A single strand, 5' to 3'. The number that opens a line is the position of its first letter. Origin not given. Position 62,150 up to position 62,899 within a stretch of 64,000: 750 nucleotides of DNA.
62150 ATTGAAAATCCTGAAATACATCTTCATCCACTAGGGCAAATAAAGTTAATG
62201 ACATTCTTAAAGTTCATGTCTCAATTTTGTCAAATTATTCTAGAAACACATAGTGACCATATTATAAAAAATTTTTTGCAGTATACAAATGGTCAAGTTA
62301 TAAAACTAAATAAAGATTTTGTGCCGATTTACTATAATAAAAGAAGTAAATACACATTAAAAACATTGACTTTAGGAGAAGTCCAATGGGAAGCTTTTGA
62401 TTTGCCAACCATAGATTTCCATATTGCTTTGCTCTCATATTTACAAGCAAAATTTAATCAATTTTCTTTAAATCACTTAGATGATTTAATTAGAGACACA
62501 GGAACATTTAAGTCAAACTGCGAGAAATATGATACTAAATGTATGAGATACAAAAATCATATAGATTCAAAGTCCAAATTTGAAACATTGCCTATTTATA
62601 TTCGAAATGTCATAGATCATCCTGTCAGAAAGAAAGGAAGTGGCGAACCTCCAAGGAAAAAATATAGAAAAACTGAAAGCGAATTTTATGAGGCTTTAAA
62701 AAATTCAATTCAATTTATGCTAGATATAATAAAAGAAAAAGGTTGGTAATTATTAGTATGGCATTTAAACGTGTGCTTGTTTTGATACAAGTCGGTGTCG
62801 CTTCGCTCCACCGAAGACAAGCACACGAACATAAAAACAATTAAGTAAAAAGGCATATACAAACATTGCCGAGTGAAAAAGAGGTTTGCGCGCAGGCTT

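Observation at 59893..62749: Candidate undescribed two-gene module: wHTH-DUF262 protein plus ABC-type ATPase with extra C-terminal domain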

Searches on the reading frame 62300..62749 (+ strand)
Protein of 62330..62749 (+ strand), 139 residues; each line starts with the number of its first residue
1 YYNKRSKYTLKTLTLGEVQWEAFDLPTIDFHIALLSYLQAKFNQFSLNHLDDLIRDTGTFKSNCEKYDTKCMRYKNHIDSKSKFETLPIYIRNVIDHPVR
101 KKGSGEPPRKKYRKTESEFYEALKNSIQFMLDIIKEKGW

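Call 6: search_protein_families(library=padloc, proteins=[window:62330-62749:+], max_evalue=10)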
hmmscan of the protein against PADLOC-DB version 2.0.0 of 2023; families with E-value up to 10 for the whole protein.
window:62330-62749:+ (139 aa): 0 families

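Call 25: search_protein_families(library=pfam, alignment_id=A2, max_evalue=10)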
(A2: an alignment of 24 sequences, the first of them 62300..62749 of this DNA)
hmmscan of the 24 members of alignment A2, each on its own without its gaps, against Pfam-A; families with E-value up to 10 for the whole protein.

A. member 1, window:62300-62749:+ (149 aa): 0 families

B. families by the number of members that match (of 24 scanned): 16 families
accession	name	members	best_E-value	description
PF23432.1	DUF7118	2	0.005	Domain of unknown function (DUF7118)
PF09409.15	PUB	2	0.083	PUB domain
PF03813.20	Nrap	1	0.0091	Nrap protein domain 1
PF15960.10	DUF4763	1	0.015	Domain of unknown function (DUF4763)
PF22390.1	LntA_helical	1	0.039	LntA, four-helical up-and-down bundle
PF01207.24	Dus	1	0.043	Dihydrouridine synthase (Dus)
PF05357.18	Phage_Coat_A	1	0.052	Phage Coat Protein A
PF18858.6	LPD39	1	0.069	Large polyvalent protein associated domain 39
PF22619.2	DNA_polI_exo1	1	0.073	DNA polymerase I, ribonuclease H-like domain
PF24226.1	DUF7442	1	0.1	Phage membrane protein Family of unknown function (DUF7442)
PF16754.10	Pesticin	1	0.13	Bacterial toxin homologue of phage lysozyme, C-term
PF23153.1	Aip3p_Bud6_N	1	0.13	Aip3p/Bud6 N-terminal domain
PF05884.17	ZYG-11_interact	1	0.15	Interactor of ZYG-11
PF06594.17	HCBP_related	1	0.16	Haemolysin-type calcium binding protein related domain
PF09143.16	AvrPphF-ORF-2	1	0.25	AvrPphF-ORF-2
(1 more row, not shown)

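Call 26: search_solved_structures(query=A2, max_evalue=10, show_alignments=3)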
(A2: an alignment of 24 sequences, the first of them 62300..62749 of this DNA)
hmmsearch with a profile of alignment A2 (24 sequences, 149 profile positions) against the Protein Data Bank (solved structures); distinct sequences matched with E-value up to 10: 3.
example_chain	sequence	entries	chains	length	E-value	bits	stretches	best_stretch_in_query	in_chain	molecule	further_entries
3kby_A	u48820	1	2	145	0.35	14.1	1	77-110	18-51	Putative uncharacterized protein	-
5mbv_A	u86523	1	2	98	0.51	13.6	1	105-146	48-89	Host-nuclease inhibitor protein gam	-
2uuz_A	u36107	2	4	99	0.52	13.6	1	105-146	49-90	HOST-NUCLEASE INHIBITOR PROTEIN GAM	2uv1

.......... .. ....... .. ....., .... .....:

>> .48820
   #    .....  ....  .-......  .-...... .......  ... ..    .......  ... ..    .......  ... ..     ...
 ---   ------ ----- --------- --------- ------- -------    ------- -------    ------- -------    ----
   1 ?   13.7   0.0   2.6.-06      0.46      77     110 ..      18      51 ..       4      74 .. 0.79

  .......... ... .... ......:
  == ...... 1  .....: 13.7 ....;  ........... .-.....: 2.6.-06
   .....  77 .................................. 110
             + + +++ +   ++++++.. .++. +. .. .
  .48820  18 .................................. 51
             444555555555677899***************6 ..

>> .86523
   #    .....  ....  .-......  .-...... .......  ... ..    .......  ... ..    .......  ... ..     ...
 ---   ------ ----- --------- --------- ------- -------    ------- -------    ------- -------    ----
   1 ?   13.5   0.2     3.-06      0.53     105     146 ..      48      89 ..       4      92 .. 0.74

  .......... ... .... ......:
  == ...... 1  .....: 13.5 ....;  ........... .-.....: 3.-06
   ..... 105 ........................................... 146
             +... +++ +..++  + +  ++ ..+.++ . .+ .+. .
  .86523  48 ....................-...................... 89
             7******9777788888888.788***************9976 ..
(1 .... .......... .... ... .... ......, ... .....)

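Call 28: find_related_loci(query=A2, collection=genome_contigs, flank=7000)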
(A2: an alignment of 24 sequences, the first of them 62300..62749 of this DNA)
Query A2 (149 aa) in genome_contigs; peptide patterns used: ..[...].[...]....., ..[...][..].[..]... (x = any residue, [..] = any of these).
63 stretches matched a pattern; 42 encode a relative of the query (tblastn E <= 1e-3); 40 distinct loci.
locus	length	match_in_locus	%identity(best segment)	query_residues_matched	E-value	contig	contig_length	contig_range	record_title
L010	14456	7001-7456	65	1-149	2e-62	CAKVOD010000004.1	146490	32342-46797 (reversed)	MAG: uncultured Clostridia bacterium isolate REFINED_METABAT215_TOP10_CONTIGS_1500_ASSEMBLY_K77_MERGED__Hadza_MoBio_hadz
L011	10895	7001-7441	60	1-149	4e-54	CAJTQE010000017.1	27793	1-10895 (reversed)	MAG TPA_asm: uncultured Christensenella sp. isolate MGBC110736 genome assembly, contig: MGBC110736.17, whole genome shot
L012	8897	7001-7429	58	6-149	2e-50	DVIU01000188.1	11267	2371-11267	MAG TPA_asm: Candidatus Scatousia excrementigallinarum isolate 6276 CHK98__C294118_L11267_ERR2241824, whole genome shotg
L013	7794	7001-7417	48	1-146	2e-39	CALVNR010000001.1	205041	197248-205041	MAG: uncultured Clostridia bacterium isolate BRZ_QS__bin44 genome assembly, contig: BRZ_QS__NODE_30_length_205041_cov_19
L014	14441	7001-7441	60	1-149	2e-55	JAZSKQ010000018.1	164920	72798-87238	MAG: Christensenellaceae bacterium isolate T1900044560_TS20190026.MAGScoT_cleanbin_000011 SGB_358_k141_221543, whole gen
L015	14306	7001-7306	36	23-145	1e-15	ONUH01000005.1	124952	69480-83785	uncultured Selenomonadales bacterium isolate RUG643 genome assembly, contig: scaffold_43, whole genome shotgun sequence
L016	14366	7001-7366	38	1-144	1e-15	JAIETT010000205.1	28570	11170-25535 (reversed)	MAG: Burkholderiales bacterium isolate time.spades.CONCOCT.2.5kb_054 c_000000000007, whole genome shotgun sequence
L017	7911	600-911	33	20-145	5e-15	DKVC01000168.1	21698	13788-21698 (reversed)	MAG TPA_asm: Lachnospiraceae bacterium UBA7188 UBA7188_contig_24039, whole genome shotgun sequence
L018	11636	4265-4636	32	1-145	6e-15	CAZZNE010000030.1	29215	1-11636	MAG TPA_asm: uncultured Clostridium sp. isolate SRP199465_co1_706 genome assembly, contig: NODE_3813_length_29215_cov_48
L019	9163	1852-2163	33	20-145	1e-14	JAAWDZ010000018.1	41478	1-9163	MAG: Eubacterium sp. isolate ABMPRH_322_1 k141_253902, whole genome shotgun sequence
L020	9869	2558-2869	33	20-145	1e-14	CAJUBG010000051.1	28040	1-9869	MAG TPA_asm: uncultured Dorea sp. isolate MGBC118412 genome assembly, contig: MGBC118412.51, whole genome shotgun sequen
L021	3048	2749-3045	41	1-108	5e-14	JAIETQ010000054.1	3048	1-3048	MAG: Amoebophilaceae bacterium isolate time.spades.CONCOCT.2.5kb_017 c_000000000092, whole genome shotgun sequence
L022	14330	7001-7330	31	20-145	5e-14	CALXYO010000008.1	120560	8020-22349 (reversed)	MAG: uncultured Spirochaetales bacterium isolate BRZ_BS__bin33 genome assembly, contig: BRZ_BS__NODE_114_length_120560_c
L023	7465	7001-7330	30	20-145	4e-13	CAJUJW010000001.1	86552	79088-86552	MAG TPA_asm: uncultured Oscillibacter sp. isolate MGBC143446 genome assembly, contig: MGBC143446.1, whole genome shotgun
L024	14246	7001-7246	38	20-108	4e-13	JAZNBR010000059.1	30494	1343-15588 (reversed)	MAG: Ruminococcus sp. isolate T1900044741_TS20190207.MAGScoT_cleanbin_000007 SGB_2065_k141_1889714, whole genome shotgun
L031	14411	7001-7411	34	1-145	2e-13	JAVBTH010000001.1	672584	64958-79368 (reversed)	MAG: Bacilli bacterium isolate EPI_MAG_00245 c_000006375113, whole genome shotgun sequence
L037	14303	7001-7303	31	24-108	5e-10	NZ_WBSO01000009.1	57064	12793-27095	Bifidobacterium apri strain DSM 100238 Contig_9, whole genome shotgun sequence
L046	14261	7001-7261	34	19-108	8e-6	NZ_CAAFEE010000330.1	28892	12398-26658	MAG: uncultured Bacteroides sp. isolate HGM04668, whole genome shotgun sequence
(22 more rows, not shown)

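Call 31: predict_structure(alignment_id=A2)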
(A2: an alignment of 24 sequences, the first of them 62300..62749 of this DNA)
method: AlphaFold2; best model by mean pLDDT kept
length: 149 residues; sequences in the alignment: 24
mean_pLDDT: 85.8   pTM: 0.77
mean pLDDT of the five models: 85.8, 85.4, 84.4, 83.1, 82.1
residues with pLDDT >= 90: 87; 70-90: 37; 50-70: 23; < 50: 2
segments of 3 or more residues with pLDDT < 50: none
pLDDT, mean of each block of 10 residues (from residue 1): 59 58 66 83 94 96 97 95 91 96 88 83 91 97 94
secondary structure, 60 per line:
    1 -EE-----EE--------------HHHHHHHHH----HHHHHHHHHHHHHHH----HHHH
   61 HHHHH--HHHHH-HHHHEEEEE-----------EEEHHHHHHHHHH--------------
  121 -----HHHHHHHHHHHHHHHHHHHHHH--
elements in order: H25-33 H38-52 H57-65 H68-72 H74-77 E78-82 E94-96 H97-106 H126-147

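Call 35: search_protein_families(library=padloc, proteins=[L015:5969-7318:+, L016:6014-7369:+, L022:5972-7333:+, L037:5831-7474:+, L046:5882-7330:+, L031:6047-7462:+], max_evalue=0.001)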
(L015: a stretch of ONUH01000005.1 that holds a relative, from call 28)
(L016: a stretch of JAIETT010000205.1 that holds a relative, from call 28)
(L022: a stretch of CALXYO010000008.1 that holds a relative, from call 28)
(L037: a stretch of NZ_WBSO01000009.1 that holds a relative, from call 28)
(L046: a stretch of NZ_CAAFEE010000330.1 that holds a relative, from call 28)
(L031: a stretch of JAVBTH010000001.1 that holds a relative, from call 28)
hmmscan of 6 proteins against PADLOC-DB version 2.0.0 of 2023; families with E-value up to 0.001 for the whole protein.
L015:5969-7318:+ (449 aa): 109 families (the best 25 are shown)
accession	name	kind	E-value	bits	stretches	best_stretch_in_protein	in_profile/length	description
PDLC00289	PtuA1|PtuA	-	5.2e-38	129.1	1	2-335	3-315/404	AAA ATPase domain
PDLC02981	AriAB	-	1.1e-25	88.4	1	112-326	174-394/694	-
PDLC00274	PtuA1|PtuA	-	1.8e-24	84.8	2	159-339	207-376/438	AAA ATPase domain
PDLC00295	PtuA1|PtuA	-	1.9e-23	81.3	2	192-389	216-415/451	AAA ATPase domain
PDLC00271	PtuA1|PtuA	-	2.5e-23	81.3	2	90-333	108-342/421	AAA ATPase domain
PDLC00265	PtuA1|PtuA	-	6.4e-23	79.6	1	115-333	210-395/479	AAA ATPase domain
PDLC02980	AriA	-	5.3e-22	77.2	1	32-309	3-303/304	-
PDLC02913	ATPase_I-A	-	7.3e-21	72.9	2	113-332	219-427/508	-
PDLC02979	AriA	-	3.2e-20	71.3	2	145-309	237-373/373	-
PDLC00273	PtuA1|PtuA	-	3.6e-20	70.3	1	147-332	117-289/375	AAA ATPase domain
PDLC00305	PtuA1|PtuA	-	2.5e-19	67.9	1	32-333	27-309/392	AAA ATPase domain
PDLC00303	PtuA1|PtuA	-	3.2e-19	67.3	1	31-338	15-309/386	AAA ATPase domain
PDLC00284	PtuA1|PtuA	-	2e-18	64.5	2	192-350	316-470/545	AAA ATPase domain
PDLC00278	PtuA1|PtuA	-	3e-18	64.3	2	140-325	164-343/436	AAA ATPase domain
PDLC00293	PtuA1|PtuA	-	5.8e-18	63.1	2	171-329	245-403/527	AAA ATPase domain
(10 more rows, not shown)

L016:6014-7369:+ (451 aa): 92 families (the best 25 are shown)
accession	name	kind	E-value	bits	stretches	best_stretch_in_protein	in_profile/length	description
PDLC00289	PtuA1|PtuA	-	1.3e-33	114.6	1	3-333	2-306/404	AAA ATPase domain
PDLC02980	AriA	-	2.2e-23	81.7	1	35-318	4-303/304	-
PDLC02981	AriAB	-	9.6e-23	78.7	1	80-341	155-400/694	-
PDLC04164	AriA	-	4.6e-20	70.3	1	6-318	5-236/253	-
PDLC00265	PtuA1|PtuA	-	3.4e-19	67.3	1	115-367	202-419/479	AAA ATPase domain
PDLC00274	PtuA1|PtuA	-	5.6e-19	66.7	2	159-325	200-355/438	AAA ATPase domain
PDLC00273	PtuA1|PtuA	-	8.1e-17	59.3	1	227-335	184-286/375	AAA ATPase domain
PDLC02979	AriA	-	7.4e-16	56.9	1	3-317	2-372/373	-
PDLC00303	PtuA1|PtuA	-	1.1e-15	55.6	1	34-367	16-324/386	AAA ATPase domain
PDLC00271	PtuA1|PtuA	-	2e-15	55.3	1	3-333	2-336/421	AAA ATPase domain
PDLC00266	PtuA1|PtuA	-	5.5e-15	53.6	1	230-336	296-397/483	AAA ATPase domain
PDLC00283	PtuA1|PtuA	-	5.5e-15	53.4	1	135-338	171-363/448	AAA ATPase domain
PDLC04214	HEC-02A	-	1.6e-14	52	1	4-320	2-284/338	-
PDLC00285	PtuA1|PtuA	-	1.7e-14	51.9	1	223-339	237-350/432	AAA ATPase domain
PDLC00296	PtuA1|PtuA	-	1e-13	48.9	1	226-360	293-414/507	AAA ATPase domain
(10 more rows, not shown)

L022:5972-7333:+ (453 aa): 123 families (the best 25 are shown)
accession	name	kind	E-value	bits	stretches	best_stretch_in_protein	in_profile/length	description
PDLC00289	PtuA1|PtuA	-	1.1e-38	131.4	1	2-335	3-313/404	AAA ATPase domain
PDLC02981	AriAB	-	1.2e-25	88.3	1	135-321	226-387/694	-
PDLC00274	PtuA1|PtuA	-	1.7e-24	84.9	2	195-341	240-376/438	AAA ATPase domain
PDLC00265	PtuA1|PtuA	-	1.6e-23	81.6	1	132-342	201-402/479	AAA ATPase domain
PDLC00271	PtuA1|PtuA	-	3.5e-23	80.8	2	125-326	142-333/421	AAA ATPase domain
PDLC02980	AriA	-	4.2e-23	80.8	1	32-311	3-303/304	-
PDLC02979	AriA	-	6.3e-23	80.2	2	134-310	216-372/373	-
PDLC00303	PtuA1|PtuA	-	4.8e-22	76.6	1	131-324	109-295/386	AAA ATPase domain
PDLC00295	PtuA1|PtuA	-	7.5e-22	76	2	192-387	214-411/451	AAA ATPase domain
PDLC00273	PtuA1|PtuA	-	7.2e-21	72.6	1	31-322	5-279/375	AAA ATPase domain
PDLC00305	PtuA1|PtuA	-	9.7e-21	72.5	1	31-339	26-313/392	AAA ATPase domain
PDLC00278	PtuA1|PtuA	-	1.2e-20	72.3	1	199-327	213-343/436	AAA ATPase domain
PDLC02913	ATPase_I-A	-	1.2e-20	72.2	2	138-334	244-426/508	-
PDLC04164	AriA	-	1.3e-17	62.2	1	193-317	127-242/253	-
PDLC00284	PtuA1|PtuA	-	1.5e-17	61.7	2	213-333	333-454/545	AAA ATPase domain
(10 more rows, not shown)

L037:5831-7474:+ (547 aa): 147 families (the best 25 are shown)
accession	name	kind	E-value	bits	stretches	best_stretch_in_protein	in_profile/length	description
PDLC02358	Old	-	4.4e-46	155.8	1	1-351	2-331/578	Old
PDLC02979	AriA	-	2.4e-36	124.3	1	1-349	1-373/373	-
PDLC04135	mad3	-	4.1e-23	80.5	2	2-134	1-138/374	mads_3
PDLC03878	NsnB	-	1.6e-22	78.7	1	3-366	2-293/345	-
PDLC02980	AriA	-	5.4e-22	77.1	1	25-349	1-303/304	-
PDLC02915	ATPase-Toprim_I-B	-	5.6e-22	76.3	2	308-380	258-329/623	-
PDLC04178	HEC-01A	-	9.7e-22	75.5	2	308-351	290-333/399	-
PDLC00278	PtuA1|PtuA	-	2.4e-21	74.6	2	1-53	1-53/436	AAA ATPase domain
PDLC00267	PtuA1|PtuA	-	2.8e-21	74.1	2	1-89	1-75/438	AAA ATPase domain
PDLC00069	GajA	-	4.9e-21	72.8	2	1-46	1-46/687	AAA ATPase domain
PDLC00271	PtuA1|PtuA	-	1.3e-20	72.3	2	1-55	1-55/421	AAA ATPase domain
PDLC00096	GajA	-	1.2e-19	68.5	2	1-46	1-47/630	AAA ATPase domain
PDLC00091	GajA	-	3.2e-19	67.2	2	1-46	1-47/627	AAA ATPase domain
PDLC04175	HEC-01A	-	4.4e-19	66.7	2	307-354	270-317/363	-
PDLC04213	HEC-02A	-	8.6e-19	66.3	2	1-46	1-46/337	-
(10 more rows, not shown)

L046:5882-7330:+ (482 aa): 101 families (the best 25 are shown)
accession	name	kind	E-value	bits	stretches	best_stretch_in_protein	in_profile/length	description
PDLC00289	PtuA1|PtuA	-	1.3e-31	108.1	2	232-367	186-314/404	AAA ATPase domain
PDLC00274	PtuA1|PtuA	-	1.6e-25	88.3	2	189-340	207-347/438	AAA ATPase domain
PDLC00271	PtuA1|PtuA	-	2.8e-22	77.9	1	17-365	1-341/421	AAA ATPase domain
PDLC02981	AriAB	-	2.2e-21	74.2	1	204-352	240-387/694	-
PDLC00265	PtuA1|PtuA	-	2.2e-20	71.3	2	183-363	221-392/479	AAA ATPase domain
PDLC02979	AriA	-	3.8e-19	67.7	2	164-341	218-372/373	-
PDLC04164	AriA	-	4.3e-18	63.8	1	226-344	129-238/253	-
PDLC02980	AriA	-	9.3e-18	63.2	1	51-342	4-303/304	-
PDLC02913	ATPase_I-A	-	1.2e-16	59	1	170-348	247-413/508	-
PDLC00305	PtuA1|PtuA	-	1.7e-16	58.6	1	225-370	169-313/392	AAA ATPase domain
PDLC00295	PtuA1|PtuA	-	1e-15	55.8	2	231-360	222-349/451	AAA ATPase domain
PDLC00299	PtuA1|PtuA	-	1.3e-15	55.4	1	162-347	244-426/535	AAA ATPase domain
PDLC00278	PtuA1|PtuA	-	1.4e-15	55.5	1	230-356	213-342/436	AAA ATPase domain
PDLC00273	PtuA1|PtuA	-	3.7e-15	53.8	1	203-353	135-280/375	AAA ATPase domain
PDLC00303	PtuA1|PtuA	-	1.2e-14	52.2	1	258-358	204-297/386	AAA ATPase domain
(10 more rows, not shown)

L031:6047-7462:+ (471 aa): 92 families (the best 25 are shown)
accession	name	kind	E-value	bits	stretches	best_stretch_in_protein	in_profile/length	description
PDLC00289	PtuA1|PtuA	-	2.8e-29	100.4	1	27-323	10-308/404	AAA ATPase domain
PDLC00274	PtuA1|PtuA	-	1.1e-21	75.7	2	149-321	205-362/438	AAA ATPase domain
PDLC00271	PtuA1|PtuA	-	2.6e-21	74.7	2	205-324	217-336/421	AAA ATPase domain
PDLC02981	AriAB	-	3.9e-20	70.1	1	229-322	302-392/694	-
PDLC00265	PtuA1|PtuA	-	4.9e-20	70.1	1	227-322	296-386/479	AAA ATPase domain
PDLC02980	AriA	-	5.7e-20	70.5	1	51-307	3-303/304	-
PDLC00283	PtuA1|PtuA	-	6e-20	69.8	1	201-327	256-363/448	AAA ATPase domain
PDLC00305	PtuA1|PtuA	-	1e-19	69.2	1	51-321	27-299/392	AAA ATPase domain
PDLC00273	PtuA1|PtuA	-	1.6e-19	68.2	1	229-331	195-293/375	AAA ATPase domain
PDLC02979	AriA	-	4.2e-19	67.6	2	164-306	265-372/373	-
PDLC00303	PtuA1|PtuA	-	1.1e-18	65.6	1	206-394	185-360/386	AAA ATPase domain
PDLC02913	ATPase_I-A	-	1.7e-18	65.1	2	193-313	289-413/508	-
PDLC04164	AriA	-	2e-18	64.9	1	22-314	5-243/253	-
PDLC00285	PtuA1|PtuA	-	2.8e-18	64.4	1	226-328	252-350/432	AAA ATPase domain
PDLC00266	PtuA1|PtuA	-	1.7e-17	61.8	1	227-326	303-398/483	AAA ATPase domain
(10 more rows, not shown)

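Call 36: search_protein_families(library=pfam, proteins=[L015:5969-7318:+, L016:6014-7369:+, L022:5972-7333:+, L037:5831-7474:+, L046:5882-7330:+, L031:6047-7462:+], max_evalue=0.01)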
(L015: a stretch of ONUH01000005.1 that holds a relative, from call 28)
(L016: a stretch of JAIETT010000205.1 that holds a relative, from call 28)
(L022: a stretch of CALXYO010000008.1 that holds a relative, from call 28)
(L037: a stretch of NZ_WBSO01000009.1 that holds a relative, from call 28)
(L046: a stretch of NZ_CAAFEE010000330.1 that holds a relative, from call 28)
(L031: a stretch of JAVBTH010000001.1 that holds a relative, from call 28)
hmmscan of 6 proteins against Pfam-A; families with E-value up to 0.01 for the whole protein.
L015:5969-7318:+ (449 aa): 8 families
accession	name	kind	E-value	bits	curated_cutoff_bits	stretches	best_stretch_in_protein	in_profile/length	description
PF13304.12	AAA_21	-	3.8e-20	73.6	27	1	196-309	196-303/304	AAA domain, putative AbiEii toxin, Type IV TA system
PF13175.12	AAA_15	-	3e-19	70.3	32.1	2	158-309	223-374/374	AAA ATPase domain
PF13476.12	AAA_23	-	4.7e-05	24.5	27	1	4-238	1-176/201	AAA domain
PF00005.33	ABC_tran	-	4.7e-05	24.4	25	0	29-269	12-135/137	ABC transporter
PF13401.12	AAA_22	-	0.00016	22.5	27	0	30-72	7-50/130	AAA domain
PF02463.25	SMC_N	-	0.002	18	40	0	2-49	2-45/220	RecF/RecN/SMC N terminal domain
PF11398.14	DUF2813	-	0.0039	17.1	21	0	259-291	282-314/372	Protein of unknown function (DUF2813)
PF13191.12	AAA_16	-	0.0055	17.6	32.6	0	24-55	21-51/167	AAA ATPase domain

L016:6014-7369:+ (451 aa): 4 families
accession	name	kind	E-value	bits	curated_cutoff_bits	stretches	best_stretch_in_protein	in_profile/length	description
PF13304.12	AAA_21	-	1e-18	68.9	27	1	35-318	4-303/304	AAA domain, putative AbiEii toxin, Type IV TA system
PF13175.12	AAA_15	-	6.1e-14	52.9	32.1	2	88-317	138-373/374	AAA ATPase domain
PF13555.12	AAA_29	-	0.0026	17.9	27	1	6-48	3-40/61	P-loop containing region of AAA domain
PF00005.33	ABC_tran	-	0.0073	17.4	25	0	33-55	14-36/137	ABC transporter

L022:5972-7333:+ (453 aa): 7 families
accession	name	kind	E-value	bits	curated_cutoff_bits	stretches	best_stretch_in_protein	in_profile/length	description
PF13304.12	AAA_21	-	2.7e-21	77.4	27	1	32-311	3-303/304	AAA domain, putative AbiEii toxin, Type IV TA system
PF13175.12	AAA_15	-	1.3e-20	74.8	32.1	2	134-310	218-373/374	AAA ATPase domain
PF00005.33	ABC_tran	-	0.00015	22.8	25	1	30-57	13-42/137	ABC transporter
PF13401.12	AAA_22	-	0.00078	20.2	27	0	31-55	8-32/130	AAA domain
PF02463.25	SMC_N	-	0.00078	19.4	40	0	218-314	117-205/220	RecF/RecN/SMC N terminal domain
PF13476.12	AAA_23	-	0.0024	19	27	0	13-163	10-130/201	AAA domain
PF05729.18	NACHT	-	0.0066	16.7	26.7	0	30-62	2-36/167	NACHT domain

L037:5831-7474:+ (547 aa): 6 families
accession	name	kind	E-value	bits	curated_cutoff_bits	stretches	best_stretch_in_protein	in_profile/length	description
PF13175.12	AAA_15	-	3e-35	123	32.1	2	206-348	239-373/374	AAA ATPase domain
PF13304.12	AAA_21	-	1.3e-21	78.4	27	1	25-349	1-303/304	AAA domain, putative AbiEii toxin, Type IV TA system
PF02463.25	SMC_N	-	4.3e-17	62.7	40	1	2-107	1-111/220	RecF/RecN/SMC N terminal domain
PF13476.12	AAA_23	-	3.5e-15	57.6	27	1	5-113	1-87/201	AAA domain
PF13555.12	AAA_29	-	1.4e-06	28.4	27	1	4-46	2-45/61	P-loop containing region of AAA domain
PF13514.12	AAA_27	-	2.2e-05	24.6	22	1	1-44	1-47/206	AAA domain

L046:5882-7330:+ (482 aa): 6 families
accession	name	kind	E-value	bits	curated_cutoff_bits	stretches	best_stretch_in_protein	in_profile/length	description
PF13175.12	AAA_15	-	2.6e-15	57.4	32.1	2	168-341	224-373/374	AAA ATPase domain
PF13304.12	AAA_21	-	1.2e-14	55.5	27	1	52-342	5-303/304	AAA domain, putative AbiEii toxin, Type IV TA system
PF02463.25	SMC_N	-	1.7e-05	24.8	40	0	190-348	61-206/220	RecF/RecN/SMC N terminal domain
PF07728.20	AAA_5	-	0.00012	22.6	22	1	48-101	1-53/139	AAA domain (dynein-related subfamily)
PF00005.33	ABC_tran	-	0.00039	21.5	25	0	48-71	13-36/137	ABC transporter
PF00004.35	AAA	-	0.0045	17.9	21.2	0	49-74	1-25/131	ATPase family associated with various cellular activities (AAA)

L031:6047-7462:+ (471 aa): 5 families
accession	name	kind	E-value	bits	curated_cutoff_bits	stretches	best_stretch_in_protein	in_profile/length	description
PF13304.12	AAA_21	-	1.8e-16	61.5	27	1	51-307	3-303/304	AAA domain, putative AbiEii toxin, Type IV TA system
PF13175.12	AAA_15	-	3.5e-16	60.2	32.1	2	101-306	202-373/374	AAA ATPase domain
PF13166.12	AAA_13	-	5.1e-05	22.6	36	0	235-309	498-576/713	AAA domain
PF00005.33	ABC_tran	-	0.00012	23.1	25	1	50-84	14-47/137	ABC transporter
PF02463.25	SMC_N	-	0.00014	21.8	40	1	51-318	28-211/220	RecF/RecN/SMC N terminal domain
